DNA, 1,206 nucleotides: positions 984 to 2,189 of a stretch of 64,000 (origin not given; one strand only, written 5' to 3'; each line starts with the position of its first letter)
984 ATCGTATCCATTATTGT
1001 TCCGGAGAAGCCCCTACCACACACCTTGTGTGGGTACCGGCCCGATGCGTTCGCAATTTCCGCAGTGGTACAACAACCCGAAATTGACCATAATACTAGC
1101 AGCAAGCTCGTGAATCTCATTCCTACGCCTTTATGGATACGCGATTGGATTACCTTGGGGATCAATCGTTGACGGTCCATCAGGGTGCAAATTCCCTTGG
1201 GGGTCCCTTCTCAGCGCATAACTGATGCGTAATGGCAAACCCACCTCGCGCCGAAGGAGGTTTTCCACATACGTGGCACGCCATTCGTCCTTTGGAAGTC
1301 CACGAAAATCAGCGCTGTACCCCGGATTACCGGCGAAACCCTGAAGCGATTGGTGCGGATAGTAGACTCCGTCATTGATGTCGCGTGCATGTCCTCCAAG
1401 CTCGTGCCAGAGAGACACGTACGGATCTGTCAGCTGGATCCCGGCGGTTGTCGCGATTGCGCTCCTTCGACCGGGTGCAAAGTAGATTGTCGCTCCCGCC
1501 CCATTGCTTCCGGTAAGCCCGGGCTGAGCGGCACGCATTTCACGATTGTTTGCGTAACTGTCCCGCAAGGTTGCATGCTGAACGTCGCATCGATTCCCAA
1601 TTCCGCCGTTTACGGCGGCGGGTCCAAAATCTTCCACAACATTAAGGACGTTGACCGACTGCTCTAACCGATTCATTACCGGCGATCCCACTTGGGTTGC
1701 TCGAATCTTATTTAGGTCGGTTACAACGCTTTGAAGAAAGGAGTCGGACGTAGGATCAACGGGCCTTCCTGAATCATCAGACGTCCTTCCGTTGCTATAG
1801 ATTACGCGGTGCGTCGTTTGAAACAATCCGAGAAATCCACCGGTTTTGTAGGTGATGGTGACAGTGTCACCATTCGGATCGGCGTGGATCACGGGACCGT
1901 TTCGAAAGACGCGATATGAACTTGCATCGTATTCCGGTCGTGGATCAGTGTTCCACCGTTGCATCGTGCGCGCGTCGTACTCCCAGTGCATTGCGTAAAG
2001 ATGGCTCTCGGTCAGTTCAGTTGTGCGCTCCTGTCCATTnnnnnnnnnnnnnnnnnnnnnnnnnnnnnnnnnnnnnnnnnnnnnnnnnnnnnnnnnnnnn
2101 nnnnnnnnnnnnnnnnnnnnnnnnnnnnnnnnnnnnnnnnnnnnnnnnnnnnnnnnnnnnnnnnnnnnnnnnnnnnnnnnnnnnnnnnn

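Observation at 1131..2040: Rhs1 toxin tip has a zincin-like HExxH motif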

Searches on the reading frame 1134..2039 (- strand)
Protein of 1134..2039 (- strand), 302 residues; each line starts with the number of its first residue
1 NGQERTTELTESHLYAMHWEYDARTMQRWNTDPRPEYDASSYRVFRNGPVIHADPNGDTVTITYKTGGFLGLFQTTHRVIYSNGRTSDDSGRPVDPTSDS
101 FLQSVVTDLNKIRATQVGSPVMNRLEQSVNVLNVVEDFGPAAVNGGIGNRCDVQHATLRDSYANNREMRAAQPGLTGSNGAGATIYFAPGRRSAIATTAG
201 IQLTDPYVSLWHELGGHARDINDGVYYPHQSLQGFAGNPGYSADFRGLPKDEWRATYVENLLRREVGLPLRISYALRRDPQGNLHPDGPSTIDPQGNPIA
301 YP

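Call 7: search_protein_families(library=pfam, proteins=[window:1134-2039:-], max_evalue=1)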
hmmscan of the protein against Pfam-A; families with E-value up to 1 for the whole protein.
window:1134-2039:- (302 aa): 1 family
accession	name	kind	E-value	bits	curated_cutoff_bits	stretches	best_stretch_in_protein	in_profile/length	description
PF14891.12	Peptidase_M91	-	2e-08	35.2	25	1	98-274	10-176/176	Effector protein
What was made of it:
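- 1134..1880 (-): Toxin domain of 249 aa, counted from DPNGD. It belongs to the M91 / NleD / Tox-HopH1 zincin family and has a BoNT-light-chain-like fold. Pfam PF14891 scores 35.2 bits (call 7).
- On Peptidase M91 (Pfam PF14891; NleD / HopH1 / Tox-HopH1): 35.2 bits against a cut-off of 25, E 2e-8, profile positions 10-176 of 176 (call 7).
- PF14891 scores above its gathering cut-off (call 7).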

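Call 8: search_protein_families(library=ncbifam, proteins=[window:1134-2039:-], max_evalue=1)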
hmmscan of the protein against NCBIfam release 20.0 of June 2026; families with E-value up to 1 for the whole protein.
window:1134-2039:- (302 aa): 1 family
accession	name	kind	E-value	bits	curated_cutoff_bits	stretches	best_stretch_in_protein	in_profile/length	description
TIGR03696.1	Rhs_assc_core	domain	0.02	15.4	32.5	1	2-57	21-75/76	RHS repeat-associated core domain-containing protein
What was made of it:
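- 1881..2040 (-): Cassette-specific end of the Rhs-associated core, running up to the DPNGD motif at 1866-1880 (presumed autoproteolysis site). TIGR03696 Rhs_assc_core gives a partial match of 15.4 bits, below its cut-off (call 8).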

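Call 10: search_solved_structures(query=window:1134-1880:-, max_evalue=10, show_alignments=3)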
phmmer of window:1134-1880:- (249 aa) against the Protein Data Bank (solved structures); distinct sequences matched with E-value up to 10: 1.
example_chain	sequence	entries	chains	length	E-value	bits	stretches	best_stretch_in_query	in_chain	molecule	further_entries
8qjg_A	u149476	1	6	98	1.2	11.6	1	94-145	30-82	Lipoprotein cytochrome c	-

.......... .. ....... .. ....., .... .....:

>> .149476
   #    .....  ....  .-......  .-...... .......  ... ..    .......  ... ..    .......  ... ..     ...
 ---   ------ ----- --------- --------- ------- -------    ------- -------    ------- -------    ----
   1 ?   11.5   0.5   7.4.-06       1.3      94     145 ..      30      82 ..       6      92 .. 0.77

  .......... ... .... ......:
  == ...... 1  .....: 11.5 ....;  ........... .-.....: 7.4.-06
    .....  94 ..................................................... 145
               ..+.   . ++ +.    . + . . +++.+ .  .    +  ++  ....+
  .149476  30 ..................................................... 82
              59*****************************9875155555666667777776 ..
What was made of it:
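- Tried and rejected: Single-sequence searches led nowhere. phmmer against PDB gave only a meaningless cytochrome hit (call 10).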

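Call 11: find_homologous_proteins(query=window:1134-1880:-, max_evalue=0.001)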
Query window:1134-1880:-: 770 candidates shared short words with the query, none scored E <= 0.001.
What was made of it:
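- A single-sequence word-based search found no homologues (call 11).
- Tried and rejected: The word-indexed homologue search found nothing (call 11).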

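Call 14: search_protein_families(library=padloc, proteins=[window:1134-2039:-], max_evalue=1)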
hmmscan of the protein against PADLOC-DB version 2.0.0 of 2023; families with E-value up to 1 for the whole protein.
window:1134-2039:- (302 aa): 0 families

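Call 19: predict_structure(protein=window:1134-1880:-)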
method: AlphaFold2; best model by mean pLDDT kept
length: 249 residues; sequences in the alignment: 1
mean_pLDDT: 33.5   pTM: 0.20
mean pLDDT of the five models: 33.5, 30.2, 29.8, 29.3, 29.2
residues with pLDDT >= 90: 0; 70-90: 0; 50-70: 22; < 50: 227
segments of 3 or more residues with pLDDT < 50: 1-5, 9-12, 14-23, 43-249
pLDDT, mean of each block of 10 residues (from residue 1): 47 45 53 60 46 38 33 28 26 23 22 24 25 27 25 25 27 28 29 32 33 31 36 38 37
secondary structure, 60 per line:
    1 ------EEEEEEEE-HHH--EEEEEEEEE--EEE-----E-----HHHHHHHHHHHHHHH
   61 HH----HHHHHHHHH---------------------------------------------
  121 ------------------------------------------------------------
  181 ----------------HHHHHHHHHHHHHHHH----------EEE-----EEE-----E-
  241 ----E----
elements in order: E7-14 E21-29 E32-34 H46-62 H67-75 H197-212 E223-225 E231-233
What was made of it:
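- Tried and rejected: The single-sequence AF2 model was unusable, with pLDDT 33 (call 19).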

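Call 20: search_protein_representatives(protein=window:1134-1880:-)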
Query: 249 residues. Proteins with E-value up to 0.001 (for the whole library): 170; up to 1e-10: 33; up to 1e-30: 0. The best 150 are listed.
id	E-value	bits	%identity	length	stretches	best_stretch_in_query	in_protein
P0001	1.9e-24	102.8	34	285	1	27-248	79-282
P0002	2.5e-24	102.3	36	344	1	24-248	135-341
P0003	2.1e-23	99.3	36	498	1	1-240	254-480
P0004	5.7e-23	97.9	34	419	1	2-249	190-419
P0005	1.1e-21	93.7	32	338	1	1-247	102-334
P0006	1.3e-21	93.4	35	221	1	45-248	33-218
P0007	1.6e-21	93.2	37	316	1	3-249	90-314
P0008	8.5e-20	87.5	40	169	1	105-248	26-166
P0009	1.2e-19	87.0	35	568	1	1-249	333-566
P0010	2.5e-19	86.0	35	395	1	3-246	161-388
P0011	1.2e-18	83.8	34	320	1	18-249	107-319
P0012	2.2e-18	82.9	30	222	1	28-248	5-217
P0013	1.2e-17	80.4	34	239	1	50-248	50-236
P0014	3.5e-17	78.9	33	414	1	1-249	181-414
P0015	3.6e-17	78.9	34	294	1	1-249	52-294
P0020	1.4e-13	67.1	39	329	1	1-222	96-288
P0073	2.4e-07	46.7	32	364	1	45-222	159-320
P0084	7.6e-07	45.1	33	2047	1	3-246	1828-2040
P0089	1.5e-06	44.1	26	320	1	25-248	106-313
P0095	2.6e-06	43.3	32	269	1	1-223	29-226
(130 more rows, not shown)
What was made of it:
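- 1134..1880 (-): There are 170 homologues, best E-value 1.9e-24, about 35% identity (call 20).
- There are 170 HMMER hits (call 20). The full HMMER search gives E 1.9e-24 and 170 hits (call 20).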

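Call 25: find_homologous_proteins(query=A1, max_evalue=0.00001)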
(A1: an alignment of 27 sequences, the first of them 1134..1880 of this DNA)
Query A1 (27 sequences) (249 aa, profile of the alignment): 27 proteins with E <= 0.00001 among 8000 candidates.
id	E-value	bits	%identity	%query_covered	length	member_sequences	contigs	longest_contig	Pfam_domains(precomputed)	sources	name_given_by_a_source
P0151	1.0e-63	233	28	92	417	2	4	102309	PF14891.13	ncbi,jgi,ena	-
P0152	5.8e-63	231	27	99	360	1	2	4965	PF14891.13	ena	-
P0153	2.1e-62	229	29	99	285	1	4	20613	PF14891.13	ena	-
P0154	4.1e-61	225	29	99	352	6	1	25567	PF14891.13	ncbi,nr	ncbi:MAG: M91 family zinc metallopeptidase [Dysgonamonadaceae bacterium]|nr:M91 family zinc metallop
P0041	1.1e-60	223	29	99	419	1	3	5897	PF14891.13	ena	-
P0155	2.8e-60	222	30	99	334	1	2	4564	PF14891.13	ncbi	-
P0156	5.3e-60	221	27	99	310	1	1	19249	PF14891.13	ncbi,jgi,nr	ncbi:MAG: hypothetical protein K0B37_07875 [Bacteroidales bacterium]|nr:hypothetical protein [Bacter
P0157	7.5e-60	220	26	99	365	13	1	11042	PF14891.13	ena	-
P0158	1.1e-58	217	26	99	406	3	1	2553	PF14891.13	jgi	-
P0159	1.8e-57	213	25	99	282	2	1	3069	PF14891.13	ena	-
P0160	1.4e-56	210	27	99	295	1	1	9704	PF14891.13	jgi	-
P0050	1.5e-56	210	25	91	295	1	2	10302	PF14891.13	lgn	-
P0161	1.0e-54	204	27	92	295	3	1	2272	PF14891.13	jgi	jgi:hypothetical protein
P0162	1.3e-49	187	27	74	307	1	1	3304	PF14891.13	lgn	-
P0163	7.8e-48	181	27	74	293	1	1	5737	PF14891.13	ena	-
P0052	1.8e-43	167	29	90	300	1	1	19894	PF14891.13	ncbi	-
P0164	6.3e-33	132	25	98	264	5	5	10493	PF14891.13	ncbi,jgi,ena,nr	ncbi:MAG TPA: M91 family zinc metallopeptidase [Bacteroidales bacterium]|nr:M91 family zinc metallop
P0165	1.0e-31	128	23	91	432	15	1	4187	PF14891.13,PF25023.2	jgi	-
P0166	2.6e-31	127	22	98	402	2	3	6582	PF14891.13,PF25023.2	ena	-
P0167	5.6e-31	126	23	99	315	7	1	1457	PF14891.13,PF25023.2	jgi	-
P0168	3.6e-30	123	23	98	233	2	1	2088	PF14891.13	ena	-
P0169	9.4e-29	119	34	50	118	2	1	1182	PF14891.13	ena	-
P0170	2.1e-28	118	32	37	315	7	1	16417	PF14891.13,PF25023.2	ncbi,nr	ncbi:MAG: hypothetical protein PWQ43_662 [Rikenellaceae bacterium]|nr:hypothetical protein [Rikenell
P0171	9.1e-12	63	23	92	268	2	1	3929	PF14891.13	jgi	-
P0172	3.6e-11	61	49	17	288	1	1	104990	PF14891.13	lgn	-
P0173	6.4e-11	60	25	89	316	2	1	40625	PF14891.13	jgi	jgi:hypothetical protein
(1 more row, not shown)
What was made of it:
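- On Peptidase M91 (Pfam PF14891; NleD / HopH1 / Tox-HopH1): Relatives found with the family profile all carry PF14891 (call 25).
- All 26 annotated profile hits carry PF14891 (call 25).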

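Call 30: find_encoding_contigs(protein=P0151, flank=4000, max_places=3)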
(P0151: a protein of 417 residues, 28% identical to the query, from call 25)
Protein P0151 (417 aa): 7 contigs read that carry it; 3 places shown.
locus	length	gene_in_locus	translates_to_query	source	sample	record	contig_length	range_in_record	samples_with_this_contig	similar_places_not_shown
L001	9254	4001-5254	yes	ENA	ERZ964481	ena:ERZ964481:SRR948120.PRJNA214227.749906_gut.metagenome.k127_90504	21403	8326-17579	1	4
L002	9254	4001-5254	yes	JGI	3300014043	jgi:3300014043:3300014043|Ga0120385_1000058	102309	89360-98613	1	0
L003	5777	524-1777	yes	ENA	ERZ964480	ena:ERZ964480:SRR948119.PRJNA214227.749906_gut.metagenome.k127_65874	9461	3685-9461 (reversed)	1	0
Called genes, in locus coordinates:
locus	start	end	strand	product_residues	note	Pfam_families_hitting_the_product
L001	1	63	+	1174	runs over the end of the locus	PF05593:RHS_repeat (weak)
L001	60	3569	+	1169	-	PF20041:DUF6443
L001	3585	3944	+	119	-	-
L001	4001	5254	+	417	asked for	PF14891:Peptidase_M91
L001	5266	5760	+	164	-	-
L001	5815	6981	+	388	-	-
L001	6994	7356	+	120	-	-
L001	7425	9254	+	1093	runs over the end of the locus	PF05593:RHS_repeat (faint), PF20041:DUF6443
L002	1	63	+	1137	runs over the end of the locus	PF05593:RHS_repeat (weak)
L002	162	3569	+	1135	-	PF20041:DUF6443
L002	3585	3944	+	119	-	-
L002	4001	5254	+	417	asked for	PF14891:Peptidase_M91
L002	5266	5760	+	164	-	-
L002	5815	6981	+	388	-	-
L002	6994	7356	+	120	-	-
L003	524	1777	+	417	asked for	PF14891:Peptidase_M91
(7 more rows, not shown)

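Call 32: predict_structure(alignment_id=A1)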
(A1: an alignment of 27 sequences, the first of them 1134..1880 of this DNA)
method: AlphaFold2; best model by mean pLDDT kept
length: 249 residues; sequences in the alignment: 27
mean_pLDDT: 91.2   pTM: 0.89
mean pLDDT of the five models: 91.2, 91.0, 90.8, 90.0, 88.9
residues with pLDDT >= 90: 200; 70-90: 32; 50-70: 10; < 50: 7
segments of 3 or more residues with pLDDT < 50: 89-93
pLDDT, mean of each block of 10 residues (from residue 1): 74 78 94 95 95 98 98 94 72 69 89 94 94 92 97 97 97 94 85 95 98 98 95 96 94
secondary structure, 60 per line:
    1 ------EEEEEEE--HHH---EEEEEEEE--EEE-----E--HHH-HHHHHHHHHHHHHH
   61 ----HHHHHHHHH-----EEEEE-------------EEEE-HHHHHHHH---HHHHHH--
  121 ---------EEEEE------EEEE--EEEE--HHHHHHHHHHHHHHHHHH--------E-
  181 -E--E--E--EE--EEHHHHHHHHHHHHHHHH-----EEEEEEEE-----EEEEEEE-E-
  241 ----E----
elements in order: E7-13 E22-29 E32-34 H47-60 H65-73 E79-83 E97-100 H102-109 H113-118 E130-134 E141-144 E147-150 H153-170 H197-212 E218-225 E231-237
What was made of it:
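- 1134..1880 (-): The AF2 model has pLDDT 91.2 and pTM 0.89 (call 32).
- On Peptidase M91 (Pfam PF14891; NleD / HopH1 / Tox-HopH1): The AF2 model has pLDDT 91.2 (call 32).
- The model has pLDDT 91 (call 32).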

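Call 56: search_solved_structures(query=A1, max_evalue=10, show_alignments=4)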
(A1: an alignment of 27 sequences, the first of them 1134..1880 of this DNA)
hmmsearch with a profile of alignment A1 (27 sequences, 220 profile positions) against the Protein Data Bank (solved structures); distinct sequences matched with E-value up to 10: 33.
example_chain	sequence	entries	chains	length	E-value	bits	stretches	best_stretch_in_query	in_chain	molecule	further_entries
3fie_A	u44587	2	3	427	0.00025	24.1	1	21-155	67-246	BOTULINUM NEUROTOXIN TYPE F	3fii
8ow8_A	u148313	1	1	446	0.0029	20.6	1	35-151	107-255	Botulinum-like toxin eBoNT/J light chain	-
9b6m_A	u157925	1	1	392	0.0053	19.8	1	33-165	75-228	PG1 light chain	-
9gy5_A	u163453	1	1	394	0.0054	19.8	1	33-165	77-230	Catalytic domain from the BoNT-like toxin complex PG1 of Paeniclostridium ghonii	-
2a97_A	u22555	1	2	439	0.0067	19.5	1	127-155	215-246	Botulinum neurotoxin type F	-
2a8a_A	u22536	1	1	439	0.0067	19.5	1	127-155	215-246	Botulinum neurotoxin type F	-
1zkx_A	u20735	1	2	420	0.0069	19.4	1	23-158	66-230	botulinum neurotoxin type E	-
1t3a_A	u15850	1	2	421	0.0088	19.1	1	23-158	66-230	neurotoxin type E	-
1zl5_A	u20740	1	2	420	0.0089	19.1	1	23-158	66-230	botulinum neurotoxin type E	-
1zn3_A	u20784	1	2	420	0.0089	19.1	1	23-158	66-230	botulinum neurotoxin type E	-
1zl6_A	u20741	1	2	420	0.0089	19.1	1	23-158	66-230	botulinum neurotoxin type E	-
1zkw_A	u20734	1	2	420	0.0089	19.1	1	23-158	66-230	botulinum neurotoxin type E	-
3d3x_A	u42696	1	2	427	0.0092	19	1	23-158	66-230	Type E botulinum toxin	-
6rim_A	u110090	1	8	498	0.068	16.2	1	107-156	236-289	Putative botulinum-like toxin Wo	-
6g8u_A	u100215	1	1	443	0.08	15.9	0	33-67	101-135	Light chain of botulinum neurotoxin X (res. 2-427)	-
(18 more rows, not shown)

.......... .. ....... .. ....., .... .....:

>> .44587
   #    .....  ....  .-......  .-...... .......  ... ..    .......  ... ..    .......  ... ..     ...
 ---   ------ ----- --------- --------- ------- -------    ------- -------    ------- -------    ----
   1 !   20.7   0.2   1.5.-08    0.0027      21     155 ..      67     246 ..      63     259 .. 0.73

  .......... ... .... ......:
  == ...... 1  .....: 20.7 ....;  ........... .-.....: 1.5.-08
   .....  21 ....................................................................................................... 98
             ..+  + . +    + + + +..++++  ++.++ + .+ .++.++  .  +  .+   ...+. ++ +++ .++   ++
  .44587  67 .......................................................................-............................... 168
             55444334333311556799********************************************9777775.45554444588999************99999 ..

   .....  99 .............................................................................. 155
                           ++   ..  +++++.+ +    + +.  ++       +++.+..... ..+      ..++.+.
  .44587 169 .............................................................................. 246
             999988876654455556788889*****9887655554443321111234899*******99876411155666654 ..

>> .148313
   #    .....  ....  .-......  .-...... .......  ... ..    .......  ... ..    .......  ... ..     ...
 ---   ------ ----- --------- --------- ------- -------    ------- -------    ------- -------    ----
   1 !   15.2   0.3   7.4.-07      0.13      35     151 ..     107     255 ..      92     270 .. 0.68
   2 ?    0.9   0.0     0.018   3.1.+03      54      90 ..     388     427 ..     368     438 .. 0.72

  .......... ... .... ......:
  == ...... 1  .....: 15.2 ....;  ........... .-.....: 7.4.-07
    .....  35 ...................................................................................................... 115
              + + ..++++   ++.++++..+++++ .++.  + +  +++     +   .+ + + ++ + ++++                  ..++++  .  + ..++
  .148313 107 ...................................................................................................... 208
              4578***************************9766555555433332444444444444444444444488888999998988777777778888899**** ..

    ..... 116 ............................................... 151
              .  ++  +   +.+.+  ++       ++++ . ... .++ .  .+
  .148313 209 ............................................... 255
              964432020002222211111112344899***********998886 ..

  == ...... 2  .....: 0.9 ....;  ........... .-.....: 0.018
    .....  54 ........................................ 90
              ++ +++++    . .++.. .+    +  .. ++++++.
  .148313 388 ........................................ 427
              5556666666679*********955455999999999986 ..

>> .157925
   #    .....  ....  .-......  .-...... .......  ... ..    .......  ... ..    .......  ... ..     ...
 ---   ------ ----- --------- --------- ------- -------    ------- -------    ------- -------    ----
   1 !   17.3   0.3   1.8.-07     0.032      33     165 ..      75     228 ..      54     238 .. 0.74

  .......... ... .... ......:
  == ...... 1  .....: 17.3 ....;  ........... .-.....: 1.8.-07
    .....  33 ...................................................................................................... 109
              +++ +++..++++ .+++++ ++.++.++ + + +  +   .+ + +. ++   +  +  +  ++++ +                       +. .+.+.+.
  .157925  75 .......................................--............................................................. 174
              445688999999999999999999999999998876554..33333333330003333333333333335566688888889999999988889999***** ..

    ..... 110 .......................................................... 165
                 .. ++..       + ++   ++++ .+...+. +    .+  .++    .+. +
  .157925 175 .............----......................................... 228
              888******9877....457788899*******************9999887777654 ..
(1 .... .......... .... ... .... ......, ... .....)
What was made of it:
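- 1134..1880 (-): The profile against PDB sequences gives BoNT/F LC at E 2.5e-4 (call 56).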

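Call 63: find_encoding_contigs(protein=P0020, flank=2500, max_places=2)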
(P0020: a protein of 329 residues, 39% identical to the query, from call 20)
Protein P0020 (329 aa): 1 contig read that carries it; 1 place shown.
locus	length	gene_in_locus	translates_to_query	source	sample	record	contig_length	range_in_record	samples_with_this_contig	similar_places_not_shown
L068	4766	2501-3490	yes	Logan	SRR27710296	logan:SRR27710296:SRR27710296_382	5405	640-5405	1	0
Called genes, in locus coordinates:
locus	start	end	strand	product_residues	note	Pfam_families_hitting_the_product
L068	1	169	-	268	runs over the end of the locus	PF03717:PBP_dimer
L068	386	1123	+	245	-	PF01884:PcrB, PF04131:NanE (weak), PF00977:His_biosynth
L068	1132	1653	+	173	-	-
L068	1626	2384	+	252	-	PF00899:ThiF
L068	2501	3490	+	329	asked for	PF14891:Peptidase_M91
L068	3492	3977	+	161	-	-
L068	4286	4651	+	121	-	PF04480:DUF559, PF18741:MTES_1575 (weak)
